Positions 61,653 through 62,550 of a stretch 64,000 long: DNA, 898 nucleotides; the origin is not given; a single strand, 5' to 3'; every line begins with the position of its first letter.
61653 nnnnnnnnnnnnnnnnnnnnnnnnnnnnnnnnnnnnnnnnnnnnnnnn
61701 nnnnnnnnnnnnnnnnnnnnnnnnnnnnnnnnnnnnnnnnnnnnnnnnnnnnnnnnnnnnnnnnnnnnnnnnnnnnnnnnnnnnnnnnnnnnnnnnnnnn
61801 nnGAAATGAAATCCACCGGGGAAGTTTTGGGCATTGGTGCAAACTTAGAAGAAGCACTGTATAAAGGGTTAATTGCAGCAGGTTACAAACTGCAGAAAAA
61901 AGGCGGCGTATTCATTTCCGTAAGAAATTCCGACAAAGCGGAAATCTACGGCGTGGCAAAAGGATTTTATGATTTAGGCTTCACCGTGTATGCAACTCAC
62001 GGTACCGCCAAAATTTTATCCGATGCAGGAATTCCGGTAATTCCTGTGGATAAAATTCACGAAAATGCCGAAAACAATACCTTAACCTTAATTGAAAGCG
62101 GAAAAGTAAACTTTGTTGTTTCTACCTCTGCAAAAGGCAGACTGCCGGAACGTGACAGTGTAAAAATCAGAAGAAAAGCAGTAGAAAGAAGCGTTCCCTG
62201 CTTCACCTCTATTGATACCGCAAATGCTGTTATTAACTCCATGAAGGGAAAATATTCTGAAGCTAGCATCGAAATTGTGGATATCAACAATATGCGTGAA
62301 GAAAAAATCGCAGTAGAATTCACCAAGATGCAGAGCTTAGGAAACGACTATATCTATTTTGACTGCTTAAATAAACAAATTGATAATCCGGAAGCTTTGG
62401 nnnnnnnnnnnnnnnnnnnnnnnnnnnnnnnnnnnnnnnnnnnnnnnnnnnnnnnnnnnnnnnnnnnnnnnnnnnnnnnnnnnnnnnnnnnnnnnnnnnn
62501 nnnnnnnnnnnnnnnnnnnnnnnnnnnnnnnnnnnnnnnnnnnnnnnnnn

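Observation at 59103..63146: In-frame fusion of a complete CarB to a DapF-like domain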

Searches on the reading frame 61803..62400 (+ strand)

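Call 25: search_solved_structures(query=window:61803-62400:+, show_alignments=3, max_evalue=0.00001)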
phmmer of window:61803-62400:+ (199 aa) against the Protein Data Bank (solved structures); distinct sequences matched with E-value up to 0.00001: 6.
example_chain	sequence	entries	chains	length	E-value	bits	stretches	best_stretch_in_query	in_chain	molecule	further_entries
1a9x_A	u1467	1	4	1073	3e-20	76.1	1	1-157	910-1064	CARBAMOYL PHOSPHATE SYNTHETASE (LARGE CHAIN)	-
1ce8_A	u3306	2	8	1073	3e-20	76.1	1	1-157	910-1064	PROTEIN (CARBAMOYL-PHOSPHATE SYNTHASE) | carbamoyl phosphate synthetase large chain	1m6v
1bxr_A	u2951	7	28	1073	3e-20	76.1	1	1-157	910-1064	CARBAMOYL-PHOSPHATE SYNTHASE | CARBAMOYL PHOSPHATE SYNTHETASE: LARGE SUBUNIT | CARBAMOYL PHOSPHATE SYNTHETASE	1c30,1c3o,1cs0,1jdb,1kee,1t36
6uel_A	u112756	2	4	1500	2.2e-14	57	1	1-140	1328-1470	Carbamoyl-phosphate synthase [ammonia], mitochondrial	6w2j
5dot_A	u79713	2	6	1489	2.2e-14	56.9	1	1-140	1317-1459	Carbamoyl-phosphate synthase [ammonia], mitochondrial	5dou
2yvq_A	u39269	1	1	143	4.1e-11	46.3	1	14-139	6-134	Carbamoyl-phosphate synthase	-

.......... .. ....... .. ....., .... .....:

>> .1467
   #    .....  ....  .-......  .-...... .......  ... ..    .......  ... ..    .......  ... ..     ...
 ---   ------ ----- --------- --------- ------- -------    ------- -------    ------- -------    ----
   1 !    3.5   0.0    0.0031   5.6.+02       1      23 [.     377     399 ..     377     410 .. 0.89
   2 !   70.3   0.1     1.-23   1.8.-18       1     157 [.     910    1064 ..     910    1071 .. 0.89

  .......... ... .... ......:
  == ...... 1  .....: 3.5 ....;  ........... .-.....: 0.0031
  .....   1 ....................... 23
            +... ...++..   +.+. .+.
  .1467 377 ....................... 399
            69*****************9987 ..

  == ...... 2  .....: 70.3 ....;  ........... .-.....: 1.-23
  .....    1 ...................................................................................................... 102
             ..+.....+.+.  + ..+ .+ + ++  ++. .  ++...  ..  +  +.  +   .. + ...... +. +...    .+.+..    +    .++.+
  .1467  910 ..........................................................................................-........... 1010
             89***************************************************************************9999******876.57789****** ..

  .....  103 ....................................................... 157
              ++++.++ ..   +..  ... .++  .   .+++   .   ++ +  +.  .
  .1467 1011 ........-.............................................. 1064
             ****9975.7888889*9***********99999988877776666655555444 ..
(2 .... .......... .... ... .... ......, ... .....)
